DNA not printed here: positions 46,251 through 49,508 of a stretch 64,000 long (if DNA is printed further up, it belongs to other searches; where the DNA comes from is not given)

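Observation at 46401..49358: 985-aa SMC-like ATPase with canonical head motifs but no recognisable hinge domain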

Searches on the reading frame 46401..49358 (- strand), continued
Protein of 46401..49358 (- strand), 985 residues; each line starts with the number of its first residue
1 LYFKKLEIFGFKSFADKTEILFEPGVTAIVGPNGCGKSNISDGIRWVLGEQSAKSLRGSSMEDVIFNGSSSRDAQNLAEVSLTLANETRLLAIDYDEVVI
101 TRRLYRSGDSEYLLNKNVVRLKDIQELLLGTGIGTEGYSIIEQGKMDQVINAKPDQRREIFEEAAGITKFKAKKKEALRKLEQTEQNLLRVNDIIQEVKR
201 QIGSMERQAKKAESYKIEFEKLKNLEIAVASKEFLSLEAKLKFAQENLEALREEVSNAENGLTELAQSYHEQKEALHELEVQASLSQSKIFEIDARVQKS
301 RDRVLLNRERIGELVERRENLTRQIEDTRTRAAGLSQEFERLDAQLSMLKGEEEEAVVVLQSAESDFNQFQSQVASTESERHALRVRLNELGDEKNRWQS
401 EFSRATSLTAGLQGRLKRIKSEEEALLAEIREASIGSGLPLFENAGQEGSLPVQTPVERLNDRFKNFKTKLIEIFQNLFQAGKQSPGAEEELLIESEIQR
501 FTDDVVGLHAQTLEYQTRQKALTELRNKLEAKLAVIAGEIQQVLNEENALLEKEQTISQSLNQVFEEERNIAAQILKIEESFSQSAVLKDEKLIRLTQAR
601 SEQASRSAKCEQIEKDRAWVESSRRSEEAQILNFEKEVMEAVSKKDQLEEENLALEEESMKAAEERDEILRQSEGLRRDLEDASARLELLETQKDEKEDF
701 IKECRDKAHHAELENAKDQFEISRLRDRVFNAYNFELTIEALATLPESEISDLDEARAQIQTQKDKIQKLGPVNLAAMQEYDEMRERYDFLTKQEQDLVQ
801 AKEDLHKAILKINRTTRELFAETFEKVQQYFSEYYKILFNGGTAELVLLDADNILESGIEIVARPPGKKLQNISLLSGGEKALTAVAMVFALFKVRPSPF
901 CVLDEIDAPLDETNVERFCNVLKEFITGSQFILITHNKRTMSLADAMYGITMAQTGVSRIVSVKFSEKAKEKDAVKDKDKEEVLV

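Call 6: find_homologous_proteins(query=window:46401-49358:-, max_evalue=1e-10)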
Query window:46401-49358:- (985 aa): 8000 proteins with E <= 1e-10 among 8000 candidates; the best 120 are listed.
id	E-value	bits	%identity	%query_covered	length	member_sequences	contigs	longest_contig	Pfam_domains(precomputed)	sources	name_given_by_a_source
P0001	0.0e+0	2062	100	100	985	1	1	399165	PF13175.13,PF02463.26,PF13304.13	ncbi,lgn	-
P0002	0.0e+0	1106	56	100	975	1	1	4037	PF13175.13,PF13476.13,PF02463.26,PF13304.13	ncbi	-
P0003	0.0e+0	1092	55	100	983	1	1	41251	PF13175.13,PF13476.13,PF13555.13,PF02463.26,PF13304.13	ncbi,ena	-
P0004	0.0e+0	1089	56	100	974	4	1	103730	PF13175.13,PF13476.13,PF13555.13,PF02463.26,PF13304.13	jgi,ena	-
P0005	0.0e+0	1075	55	100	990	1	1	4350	PF13175.13,PF13476.13,PF13555.13,PF02463.26,PF13304.13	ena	-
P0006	0.0e+0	1057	54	100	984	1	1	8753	PF13175.13,PF13476.13,PF13555.13,PF02463.26,PF13304.13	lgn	-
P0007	0.0e+0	1051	54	100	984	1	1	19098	PF13476.13,PF13555.13,PF02463.26,PF13304.13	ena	-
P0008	0.0e+0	1049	54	100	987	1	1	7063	PF13175.13,PF13476.13,PF02463.26,PF13304.13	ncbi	-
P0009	0.0e+0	1049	54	100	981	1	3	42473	PF13476.13,PF13555.13,PF02463.26,PF13304.13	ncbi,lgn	-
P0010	0.0e+0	1049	55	100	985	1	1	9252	PF13175.13,PF13476.13,PF02463.26,PF13304.13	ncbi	ncbi:MAG: chromosome segregation SMC family protein [Candidatus Omnitrophota bacterium]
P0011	0.0e+0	1046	54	98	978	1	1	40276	PF13175.13,PF13476.13,PF02463.26,PF13304.13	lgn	-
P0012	0.0e+0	1043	53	100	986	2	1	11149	PF13175.13,PF13476.13,PF02463.26,PF13304.13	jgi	jgi:chromosome segregation protein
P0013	0.0e+0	1041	53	98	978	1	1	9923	PF13175.13,PF13476.13,PF02463.26,PF13304.13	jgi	jgi:chromosome segregation protein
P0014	0.0e+0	1029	53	98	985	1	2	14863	PF13175.13,PF13476.13,PF13555.13,PF02463.26,PF13304.13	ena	-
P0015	0.0e+0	1025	53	98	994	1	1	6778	PF13175.13,PF13476.13,PF13555.13,PF02463.26,PF13304.13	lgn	-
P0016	0.0e+0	1023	52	51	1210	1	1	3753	PF13175.13,PF06470.19,PF13476.13,PF02463.26,PF13304.13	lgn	-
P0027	3.1e-294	997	52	98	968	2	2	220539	PF13175.13,PF13476.13,PF13555.13,PF02463.26,PF13304.13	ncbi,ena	-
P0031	1.2e-292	991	52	48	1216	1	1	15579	PF13175.13,PF06470.19,PF13476.13,PF13555.13,PF02463.26,PF13304.13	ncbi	-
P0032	1.7e-291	988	51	99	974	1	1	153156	PF13175.13,PF13476.13,PF13555.13,PF02463.26,PF13304.13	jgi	jgi:chromosome segregation protein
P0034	2.4e-289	981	50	50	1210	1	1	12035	PF13175.13,PF06470.19,PF13476.13,PF13555.13,PF02463.26,PF13304.13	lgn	-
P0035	3.2e-289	980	57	45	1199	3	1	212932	PF13175.13,PF06470.19,PF13476.13,PF02463.26,PF13304.13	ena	-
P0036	1.1e-287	975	52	49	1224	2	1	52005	PF13175.13,PF06470.19,PF13476.13,PF13555.13,PF19220.7,PF02463.26,PF13304.13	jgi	-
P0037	1.5e-287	975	52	48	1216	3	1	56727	PF13175.13,PF06470.19,PF13476.13,PF02463.26,PF13304.13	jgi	-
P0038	5.2e-287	973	59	46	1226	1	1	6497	PF13175.13,PF06470.19,PF13476.13,PF13555.13,PF19220.7,PF02463.26,PF13304.13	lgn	-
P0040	2.5e-284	964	61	42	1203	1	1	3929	PF06470.19,PF13476.13,PF02463.26,PF13304.13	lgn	-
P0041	4.8e-284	963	49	48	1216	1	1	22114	PF13175.13,PF06470.19,PF13476.13,PF02463.26,PF13304.13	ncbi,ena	-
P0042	5.4e-284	963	58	42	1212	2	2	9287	PF13175.13,PF06470.19,PF13476.13,PF13555.13,PF02463.26,PF13304.13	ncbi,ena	-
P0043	1.4e-283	961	53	49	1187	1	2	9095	PF13175.13,PF06470.19,PF13476.13,PF13555.13,PF02463.26,PF13304.13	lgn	-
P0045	1.4e-282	958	53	47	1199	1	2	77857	PF13175.13,PF06470.19,PF13476.13,PF13555.13,PF02463.26,PF13304.13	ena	-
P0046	6.1e-281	953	54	48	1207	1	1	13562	PF13175.13,PF06470.19,PF13476.13,PF02463.26,PF13304.13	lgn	-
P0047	1.8e-280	951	58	44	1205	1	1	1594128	PF13175.13,PF06470.19,PF13476.13,PF13555.13,PF02463.26,PF13304.13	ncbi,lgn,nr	ncbi:MAG: Chromosome partition protein Smc [Candidatus Omnitrophica bacterium]|nr:Chromosome partiti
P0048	7.8e-280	949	48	54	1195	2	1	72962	PF13175.13,PF06470.19,PF13476.13,PF02463.26,PF13304.13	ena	-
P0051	1.6e-277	941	53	94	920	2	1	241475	PF02463.26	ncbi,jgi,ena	-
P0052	2.1e-277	941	52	45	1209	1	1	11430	PF13175.13,PF06470.19,PF13476.13,PF02463.26,PF13304.13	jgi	-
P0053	1.7e-276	938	60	41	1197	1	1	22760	PF13175.13,PF06470.19,PF13476.13,PF13555.13,PF02463.26,PF24161.2,PF13304.13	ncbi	-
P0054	1.0e-275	935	61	39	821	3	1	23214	PF13175.13,PF13476.13,PF02463.26,PF13304.13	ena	-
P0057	2.2e-274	931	53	46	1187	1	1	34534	PF13175.13,PF06470.19,PF13476.13,PF13555.13,PF02463.26,PF13304.13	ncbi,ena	-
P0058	1.7e-272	925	51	48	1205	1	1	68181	PF13175.13,PF06470.19,PF13476.13,PF13555.13,PF02463.26,PF13304.13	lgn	-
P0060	1.5e-266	905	56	40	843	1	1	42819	PF13175.13,PF13476.13,PF13555.13,PF02463.26,PF13304.13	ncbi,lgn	-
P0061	7.6e-258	876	53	43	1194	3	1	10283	PF13175.13,PF06470.19,PF13476.13,PF02463.26,PF13304.13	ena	-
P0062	1.5e-256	872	54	43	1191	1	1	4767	PF13175.13,PF06470.19,PF13476.13,PF02463.26,PF13304.13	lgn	-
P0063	9.6e-251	853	48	98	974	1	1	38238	PF13175.13,PF02463.26,PF13304.13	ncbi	-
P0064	1.2e-214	733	44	48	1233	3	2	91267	PF06470.19,PF13476.13,PF02463.26,PF13304.13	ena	-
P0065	4.7e-213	728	53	36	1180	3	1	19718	PF13175.13,PF06470.19,PF13476.13,PF13555.13,PF02463.26,PF13304.13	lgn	-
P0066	9.0e-212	724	48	44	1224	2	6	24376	PF06470.19,PF13476.13,PF02463.26,PF13304.13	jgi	jgi:chromosome segregation protein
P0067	1.2e-211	723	53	36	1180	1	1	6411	PF13175.13,PF06470.19,PF13476.13,PF13555.13,PF02463.26,PF13304.13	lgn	-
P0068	1.5e-211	723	48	44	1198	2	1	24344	PF13175.13,PF06470.19,PF13476.13,PF02463.26,PF13304.13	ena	-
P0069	6.6e-211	721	46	47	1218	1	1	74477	PF13175.13,PF06470.19,PF13476.13,PF02463.26,PF24161.2,PF13304.13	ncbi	ncbi:MAG: chromosome segregation protein SMC [Candidatus Omnitrophota bacterium]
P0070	7.8e-211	721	47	44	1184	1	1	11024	PF13175.13,PF06470.19,PF13476.13,PF19220.7,PF02463.26,PF13304.13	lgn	-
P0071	8.4e-211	721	50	44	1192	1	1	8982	PF13175.13,PF06470.19,PF13476.13,PF02463.26,PF13304.13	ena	-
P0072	1.1e-210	720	49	44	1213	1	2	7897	PF13175.13,PF06470.19,PF13476.13,PF02463.26,PF13304.13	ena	-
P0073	1.2e-209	717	46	43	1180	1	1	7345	PF13175.13,PF06470.19,PF13476.13,PF02463.26,PF24161.2,PF13304.13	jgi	-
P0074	2.7e-209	716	46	45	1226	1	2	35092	PF13175.13,PF06470.19,PF13476.13,PF02463.26,PF13304.13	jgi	jgi:chromosome segregation protein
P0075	5.3e-209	715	45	48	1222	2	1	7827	PF06470.19,PF02463.26,PF13304.13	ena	-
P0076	7.3e-209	714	57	35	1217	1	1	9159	PF13175.13,PF06470.19,PF13476.13,PF02463.26,PF13304.13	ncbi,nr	ncbi:MAG: chromosome segregation protein SMC [Candidatus Omnitrophica bacterium]|nr:chromosome segre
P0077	1.1e-208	714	57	35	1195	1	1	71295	PF13175.13,PF06470.19,PF13476.13,PF02463.26,PF24161.2,PF13304.13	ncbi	-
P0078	1.2e-208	714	51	39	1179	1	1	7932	PF13175.13,PF06470.19,PF13476.13,PF02463.26,PF13304.13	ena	-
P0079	1.6e-208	713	47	43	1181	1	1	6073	PF13175.13,PF06470.19,PF13476.13,PF13555.13,PF02463.26,PF24161.2,PF13304.13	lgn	-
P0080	3.3e-208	712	47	44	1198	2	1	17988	PF13175.13,PF06470.19,PF13476.13,PF19220.7,PF02463.26,PF13304.13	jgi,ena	-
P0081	3.7e-208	712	47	44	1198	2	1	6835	PF13175.13,PF06470.19,PF13476.13,PF19220.7,PF02463.26,PF13304.13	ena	-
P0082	4.6e-208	712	49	44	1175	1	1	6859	PF13175.13,PF06470.19,PF13476.13,PF19220.7,PF02463.26,PF13304.13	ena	-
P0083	5.5e-208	711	47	43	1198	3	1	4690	PF13175.13,PF06470.19,PF13476.13,PF19220.7,PF02463.26,PF24161.2,PF13304.13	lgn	-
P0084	6.2e-208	711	56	35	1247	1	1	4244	PF06470.19,PF13476.13,PF02463.26,PF24161.2,PF13304.13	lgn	-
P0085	6.2e-208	711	46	45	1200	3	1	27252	PF13175.13,PF06470.19,PF13476.13,PF19220.7,PF02463.26,PF24161.2,PF13304.13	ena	-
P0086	7.4e-208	711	49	44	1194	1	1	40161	PF13175.13,PF06470.19,PF13476.13,PF02463.26,PF13304.13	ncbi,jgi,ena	ncbi:MAG: chromosome segregation protein SMC [Candidatus Omnitrophota bacterium]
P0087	8.1e-208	711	48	43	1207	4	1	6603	PF13175.13,PF06470.19,PF13476.13,PF13555.13,PF02463.26,PF24161.2,PF13304.13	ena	-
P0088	1.1e-207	710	47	44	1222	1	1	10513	PF13175.13,PF06470.19,PF13476.13,PF13555.13,PF02463.26,PF13304.13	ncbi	ncbi:chromosome segregation protein SMC [Candidatus Omnitrophota bacterium]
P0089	2.2e-207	709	59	33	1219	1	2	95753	PF13175.13,PF06470.19,PF13476.13,PF02463.26,PF13304.13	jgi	jgi:chromosome segregation protein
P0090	2.8e-207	709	57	37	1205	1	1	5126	PF13175.13,PF06470.19,PF13476.13,PF19220.7,PF02463.26,PF13304.13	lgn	-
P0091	2.8e-207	709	56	33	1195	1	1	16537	PF06470.19,PF13476.13,PF02463.26,PF13304.13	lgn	-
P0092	3.1e-207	709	48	44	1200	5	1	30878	PF13175.13,PF06470.19,PF13476.13,PF02463.26,PF13304.13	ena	-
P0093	3.2e-207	709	46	48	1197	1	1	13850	PF13175.13,PF06470.19,PF13476.13,PF19220.7,PF02463.26,PF13304.13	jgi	-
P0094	3.6e-207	709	59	32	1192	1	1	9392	PF13175.13,PF06470.19,PF13476.13,PF02463.26,PF13304.13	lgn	-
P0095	6.6e-207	708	47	44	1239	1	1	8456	PF13175.13,PF06470.19,PF13476.13,PF02463.26,PF24161.2,PF13304.13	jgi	-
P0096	6.7e-207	708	60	33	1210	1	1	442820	PF13175.13,PF06470.19,PF13476.13,PF02463.26,PF13304.13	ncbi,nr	ncbi:MAG: chromosome segregation protein SMC [Candidatus Omnitrophica bacterium]|nr:chromosome segre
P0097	7.3e-207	708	48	43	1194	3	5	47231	PF13175.13,PF06470.19,PF13476.13,PF13555.13,PF02463.26,PF24161.2,PF13304.13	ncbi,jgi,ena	-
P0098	1.1e-206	707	48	44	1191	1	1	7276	PF13175.13,PF06470.19,PF13555.13,PF19220.7,PF02463.26,PF13304.13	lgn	-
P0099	1.1e-206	707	47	44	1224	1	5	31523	PF13175.13,PF06470.19,PF13476.13,PF02463.26,PF13304.13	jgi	jgi:chromosome segregation protein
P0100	1.3e-206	707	45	43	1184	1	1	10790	PF08614.17,PF13175.13,PF06470.19,PF13476.13,PF13555.13,PF19220.7,PF02463.26,PF13304.13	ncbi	-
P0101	1.4e-206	707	61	32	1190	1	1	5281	PF13175.13,PF06470.19,PF13476.13,PF13555.13,PF02463.26,PF13304.13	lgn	-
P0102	1.5e-206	707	47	44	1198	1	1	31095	PF13175.13,PF06470.19,PF13476.13,PF02463.26,PF13304.13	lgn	-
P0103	2.1e-206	706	47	44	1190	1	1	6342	PF13175.13,PF06470.19,PF13476.13,PF13555.13,PF02463.26,PF13304.13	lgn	-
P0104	2.4e-206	706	50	44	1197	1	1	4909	PF13175.13,PF06470.19,PF13476.13,PF02463.26,PF13304.13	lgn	-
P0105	4.7e-206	705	47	43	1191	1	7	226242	PF13175.13,PF06470.19,PF13476.13,PF02463.26,PF13304.13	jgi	-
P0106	5.0e-206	705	47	45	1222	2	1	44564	PF13175.13,PF06470.19,PF13476.13,PF02463.26,PF13304.13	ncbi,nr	ncbi:MAG: chromosome segregation protein SMC [Candidatus Omnitrophica bacterium]|nr:chromosome segre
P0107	9.6e-206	704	57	35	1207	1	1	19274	PF13175.13,PF06470.19,PF13476.13,PF13555.13,PF02463.26,PF24161.2,PF13304.13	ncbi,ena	-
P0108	1.3e-205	703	49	43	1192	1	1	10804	PF13175.13,PF06470.19,PF13476.13,PF02463.26,PF13304.13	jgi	jgi:chromosome segregation protein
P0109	1.4e-205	703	46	44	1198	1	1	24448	PF13175.13,PF06470.19,PF13476.13,PF02463.26,PF13304.13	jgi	-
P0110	1.7e-205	703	48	44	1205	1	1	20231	PF13175.13,PF06470.19,PF13476.13,PF02463.26,PF13304.13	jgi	-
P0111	1.9e-205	703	48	44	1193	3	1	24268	PF13175.13,PF06470.19,PF13476.13,PF13555.13,PF02463.26,PF13304.13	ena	-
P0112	1.9e-205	703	48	44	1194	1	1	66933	PF13175.13,PF06470.19,PF13476.13,PF02463.26,PF24161.2,PF13304.13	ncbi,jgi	ncbi:MAG: chromosome segregation protein SMC [Candidatus Omnitrophota bacterium]|jgi:chromosome segr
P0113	2.7e-205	702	47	44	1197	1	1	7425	PF13175.13,PF06470.19,PF13476.13,PF02463.26,PF13304.13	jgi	jgi:chromosome segregation protein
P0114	2.9e-205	702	47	44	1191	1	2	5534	PF13175.13,PF06470.19,PF13476.13,PF13555.13,PF02463.26,PF13304.13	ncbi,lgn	-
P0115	3.5e-205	702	48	43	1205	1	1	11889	PF13175.13,PF06470.19,PF13476.13,PF02463.26,PF13304.13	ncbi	-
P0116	3.8e-205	702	57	35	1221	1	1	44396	PF13175.13,PF06470.19,PF13476.13,PF13555.13,PF02463.26,PF13304.13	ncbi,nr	ncbi:MAG: chromosome segregation protein SMC [Candidatus Omnitrophica bacterium]|nr:chromosome segre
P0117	4.2e-205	702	48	44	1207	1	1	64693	PF13175.13,PF06470.19,PF13476.13,PF13555.13,PF19220.7,PF02463.26,PF13304.13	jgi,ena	-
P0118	4.7e-205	702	48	44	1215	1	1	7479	PF13175.13,PF06470.19,PF13476.13,PF19220.7,PF02463.26,PF13304.13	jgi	jgi:chromosome segregation protein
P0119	4.8e-205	702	46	51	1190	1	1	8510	PF13175.13,PF06470.19,PF02463.26,PF13304.13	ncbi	-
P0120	6.0e-205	701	47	44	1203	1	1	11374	PF13175.13,PF06470.19,PF13476.13,PF02463.26,PF13304.13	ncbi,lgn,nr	ncbi:MAG: chromosome segregation protein SMC [Candidatus Omnitrophota bacterium]|nr:chromosome segre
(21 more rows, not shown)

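Call 9: find_encoding_contigs(protein=P0001, flank=10000, max_places=3)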
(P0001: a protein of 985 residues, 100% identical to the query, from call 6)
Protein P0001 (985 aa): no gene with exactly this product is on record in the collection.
